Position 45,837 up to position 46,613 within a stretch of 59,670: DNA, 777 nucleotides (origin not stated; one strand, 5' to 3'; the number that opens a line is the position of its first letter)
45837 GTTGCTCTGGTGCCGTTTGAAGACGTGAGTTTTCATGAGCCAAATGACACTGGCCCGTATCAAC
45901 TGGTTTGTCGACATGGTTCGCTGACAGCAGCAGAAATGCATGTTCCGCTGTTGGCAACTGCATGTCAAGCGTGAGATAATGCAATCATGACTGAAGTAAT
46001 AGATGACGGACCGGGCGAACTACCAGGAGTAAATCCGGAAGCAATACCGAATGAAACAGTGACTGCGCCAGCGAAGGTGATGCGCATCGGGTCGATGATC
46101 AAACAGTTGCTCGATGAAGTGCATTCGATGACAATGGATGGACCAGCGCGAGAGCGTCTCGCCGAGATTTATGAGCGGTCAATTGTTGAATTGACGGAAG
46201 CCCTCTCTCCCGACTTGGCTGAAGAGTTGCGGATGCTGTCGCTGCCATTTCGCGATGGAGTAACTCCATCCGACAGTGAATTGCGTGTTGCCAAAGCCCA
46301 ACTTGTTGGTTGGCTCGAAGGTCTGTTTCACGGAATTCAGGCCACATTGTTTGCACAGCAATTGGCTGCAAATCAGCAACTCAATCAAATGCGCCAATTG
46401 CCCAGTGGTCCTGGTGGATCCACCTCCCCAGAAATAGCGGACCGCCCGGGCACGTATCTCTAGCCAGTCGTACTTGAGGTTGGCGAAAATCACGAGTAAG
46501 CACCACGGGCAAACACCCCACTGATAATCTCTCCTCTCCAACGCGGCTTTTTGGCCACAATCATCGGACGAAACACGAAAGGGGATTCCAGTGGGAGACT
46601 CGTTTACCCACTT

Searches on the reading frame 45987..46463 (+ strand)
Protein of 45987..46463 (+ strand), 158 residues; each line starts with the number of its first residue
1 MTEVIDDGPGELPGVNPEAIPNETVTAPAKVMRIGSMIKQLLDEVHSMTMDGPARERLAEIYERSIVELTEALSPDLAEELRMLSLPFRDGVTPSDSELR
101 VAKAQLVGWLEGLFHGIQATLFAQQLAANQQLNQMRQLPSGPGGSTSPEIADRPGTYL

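Call 35: find_encoding_contigs(protein=window:45987-46463:+, flank=10000, max_places=10)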
Protein window:45987-46463:+ (158 aa): 23 contigs read that carry it; 10 places shown.
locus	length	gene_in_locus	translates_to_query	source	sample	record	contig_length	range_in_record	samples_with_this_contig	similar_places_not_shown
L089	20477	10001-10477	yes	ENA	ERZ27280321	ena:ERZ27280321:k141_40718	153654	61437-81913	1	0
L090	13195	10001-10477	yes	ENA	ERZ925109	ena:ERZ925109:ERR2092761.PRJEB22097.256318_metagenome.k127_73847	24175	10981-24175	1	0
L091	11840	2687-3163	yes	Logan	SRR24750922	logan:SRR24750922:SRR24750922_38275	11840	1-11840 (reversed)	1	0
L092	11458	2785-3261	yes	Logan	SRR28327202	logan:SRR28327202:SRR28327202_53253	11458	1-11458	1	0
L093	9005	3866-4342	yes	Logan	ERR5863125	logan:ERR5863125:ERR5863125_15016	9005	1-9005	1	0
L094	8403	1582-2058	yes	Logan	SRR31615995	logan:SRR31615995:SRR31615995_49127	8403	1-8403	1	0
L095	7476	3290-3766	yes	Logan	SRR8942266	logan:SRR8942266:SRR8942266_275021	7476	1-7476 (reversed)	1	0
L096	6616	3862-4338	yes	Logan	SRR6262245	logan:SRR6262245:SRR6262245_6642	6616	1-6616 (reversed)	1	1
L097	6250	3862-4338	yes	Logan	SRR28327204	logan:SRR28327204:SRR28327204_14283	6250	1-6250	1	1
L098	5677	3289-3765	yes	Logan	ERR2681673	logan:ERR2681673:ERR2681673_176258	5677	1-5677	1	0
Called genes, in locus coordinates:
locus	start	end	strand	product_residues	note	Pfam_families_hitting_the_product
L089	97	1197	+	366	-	PF00091:Tubulin, PF12327:FtsZ_C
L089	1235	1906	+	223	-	PF01168:Ala_racemase_N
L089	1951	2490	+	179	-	PF04472:SepF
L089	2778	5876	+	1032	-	PF00133:tRNA-synt_1, PF09334:tRNA-synt_1g (weak), PF08264:Anticodon_1, PF19302:DUF5915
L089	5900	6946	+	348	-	-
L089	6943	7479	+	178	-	PF01252:Peptidase_A8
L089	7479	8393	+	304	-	PF00849:PseudoU_synth_2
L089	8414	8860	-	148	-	PF02082:Rrf2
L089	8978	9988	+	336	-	PF01663:Phosphodiest, PF08665:PglZ (weak), PF01676:Metalloenzyme (weak)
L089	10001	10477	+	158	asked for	PF10759:BPA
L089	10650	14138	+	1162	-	PF02811:PHP, PF07733:DNA_pol3_alpha, PF17657:DNA_pol3_finger, PF14579:HHH_6, PF01336:tRNA_anti-codon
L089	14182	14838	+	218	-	-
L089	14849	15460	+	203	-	PF00881:Nitroreductase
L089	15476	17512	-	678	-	PF03190:Thioredox_DsbH, PF13899:Thioredoxin_7, PF07221:GlcNAc_2-epim (faint), PF03663:Glyco_hydro_76 (faint)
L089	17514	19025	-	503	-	PF00082:Peptidase_S8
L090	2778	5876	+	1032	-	PF00133:tRNA-synt_1, PF09334:tRNA-synt_1g (weak), PF08264:Anticodon_1, PF19302:DUF5915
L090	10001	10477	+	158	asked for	PF10759:BPA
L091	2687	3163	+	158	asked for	PF10759:BPA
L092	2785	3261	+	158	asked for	PF10759:BPA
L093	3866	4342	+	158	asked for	PF10759:BPA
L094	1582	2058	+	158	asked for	PF10759:BPA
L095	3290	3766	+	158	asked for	PF10759:BPA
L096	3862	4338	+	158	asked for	PF10759:BPA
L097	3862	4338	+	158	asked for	PF10759:BPA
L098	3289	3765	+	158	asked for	PF10759:BPA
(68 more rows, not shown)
